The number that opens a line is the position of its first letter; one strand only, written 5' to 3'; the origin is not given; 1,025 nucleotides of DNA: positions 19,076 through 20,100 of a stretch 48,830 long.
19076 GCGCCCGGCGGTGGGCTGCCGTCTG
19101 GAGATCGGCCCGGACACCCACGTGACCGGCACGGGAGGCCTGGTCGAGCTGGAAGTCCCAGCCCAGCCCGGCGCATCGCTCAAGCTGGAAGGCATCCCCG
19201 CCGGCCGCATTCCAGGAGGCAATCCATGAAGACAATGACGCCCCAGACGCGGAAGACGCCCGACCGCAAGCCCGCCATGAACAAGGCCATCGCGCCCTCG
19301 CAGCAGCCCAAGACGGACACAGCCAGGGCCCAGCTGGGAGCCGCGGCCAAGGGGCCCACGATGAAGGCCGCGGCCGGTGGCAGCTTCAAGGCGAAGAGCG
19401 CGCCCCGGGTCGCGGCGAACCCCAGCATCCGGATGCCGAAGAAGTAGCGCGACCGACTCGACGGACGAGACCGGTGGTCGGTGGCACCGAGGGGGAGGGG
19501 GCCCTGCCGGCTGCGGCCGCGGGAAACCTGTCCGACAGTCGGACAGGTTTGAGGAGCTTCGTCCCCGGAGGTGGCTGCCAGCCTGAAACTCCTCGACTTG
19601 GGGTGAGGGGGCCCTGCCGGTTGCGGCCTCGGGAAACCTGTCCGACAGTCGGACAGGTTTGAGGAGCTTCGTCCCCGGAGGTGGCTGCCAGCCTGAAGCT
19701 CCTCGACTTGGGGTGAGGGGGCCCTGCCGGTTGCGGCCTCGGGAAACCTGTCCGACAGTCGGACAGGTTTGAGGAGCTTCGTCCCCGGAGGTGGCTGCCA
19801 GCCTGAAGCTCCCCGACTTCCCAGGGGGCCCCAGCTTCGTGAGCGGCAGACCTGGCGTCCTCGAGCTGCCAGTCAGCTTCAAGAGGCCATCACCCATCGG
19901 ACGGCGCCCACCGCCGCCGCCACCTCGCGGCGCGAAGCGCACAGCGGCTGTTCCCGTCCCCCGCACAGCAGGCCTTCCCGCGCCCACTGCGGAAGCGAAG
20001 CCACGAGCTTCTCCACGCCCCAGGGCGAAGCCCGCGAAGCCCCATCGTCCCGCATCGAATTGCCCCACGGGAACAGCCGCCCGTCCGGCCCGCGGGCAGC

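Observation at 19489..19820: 3 x 110-bp tandem repeat with nested perfect 27-bp palindrome where the two operons converge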

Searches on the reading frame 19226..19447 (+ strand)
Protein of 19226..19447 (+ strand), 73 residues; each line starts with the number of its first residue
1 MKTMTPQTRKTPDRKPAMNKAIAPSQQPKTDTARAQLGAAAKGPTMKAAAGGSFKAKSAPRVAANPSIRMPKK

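Call 22: search_protein_families(library=pfam, proteins=[window:19226-19447:+], max_evalue=0.01)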
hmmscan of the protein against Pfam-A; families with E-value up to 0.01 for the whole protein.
window:19226-19447:+ (73 aa): 0 families

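Call 31: find_encoding_contigs(protein=window:19226-19447:+, flank=6000, max_places=8)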
Protein window:19226-19447:+ (73 aa): 1 contig read that carries it; 1 place shown.
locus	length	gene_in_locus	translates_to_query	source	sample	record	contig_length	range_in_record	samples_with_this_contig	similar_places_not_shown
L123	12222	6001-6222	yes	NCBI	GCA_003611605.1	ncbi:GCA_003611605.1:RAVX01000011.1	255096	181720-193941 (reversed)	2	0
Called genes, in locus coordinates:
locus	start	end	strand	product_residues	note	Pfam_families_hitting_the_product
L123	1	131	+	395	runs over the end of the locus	PF04717:Phage_base_V, PF22178:Gp5_trimer_C (weak)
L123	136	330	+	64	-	-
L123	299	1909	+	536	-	-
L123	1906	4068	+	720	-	-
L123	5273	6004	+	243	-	-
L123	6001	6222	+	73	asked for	-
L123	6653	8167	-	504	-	PF03781:FGE-sulfatase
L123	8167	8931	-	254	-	-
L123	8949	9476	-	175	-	-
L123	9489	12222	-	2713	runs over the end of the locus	PF00191:Annexin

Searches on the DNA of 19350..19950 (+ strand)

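Call 83: search_rna_families(source=window, start=19350, end=19950, threshold=evalue, max_evalue=1)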
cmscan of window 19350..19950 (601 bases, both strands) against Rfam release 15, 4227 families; matches with E-value up to 1: 3.
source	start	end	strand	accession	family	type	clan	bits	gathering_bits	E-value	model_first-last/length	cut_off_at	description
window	19635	19726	-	RF01723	Rhizobiales-2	Gene; sRNA;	-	25.9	40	0.62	1-103/103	no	Rhizobiales-2 RNA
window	19525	19660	+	RF04198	MIR8670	Gene; miRNA;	-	25.4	150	0.016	1-142/142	no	MIR8670 microRNA precursor family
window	19526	19658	+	RF04159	MIR1437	Gene; miRNA;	-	20.9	168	0.4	1-192/192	no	MIR1437 microRNA precursor family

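Call 88: search_dna_similar(query=window:19448-19878:+, collection=plasmids, mode=distant, max_rows=10)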
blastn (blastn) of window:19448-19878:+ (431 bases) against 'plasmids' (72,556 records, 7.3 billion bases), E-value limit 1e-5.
No match.

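Call 89: search_dna_similar(query=window:19448-19878:+, collection=phages, mode=distant, max_rows=10)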
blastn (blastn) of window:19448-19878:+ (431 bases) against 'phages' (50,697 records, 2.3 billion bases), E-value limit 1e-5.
No match.
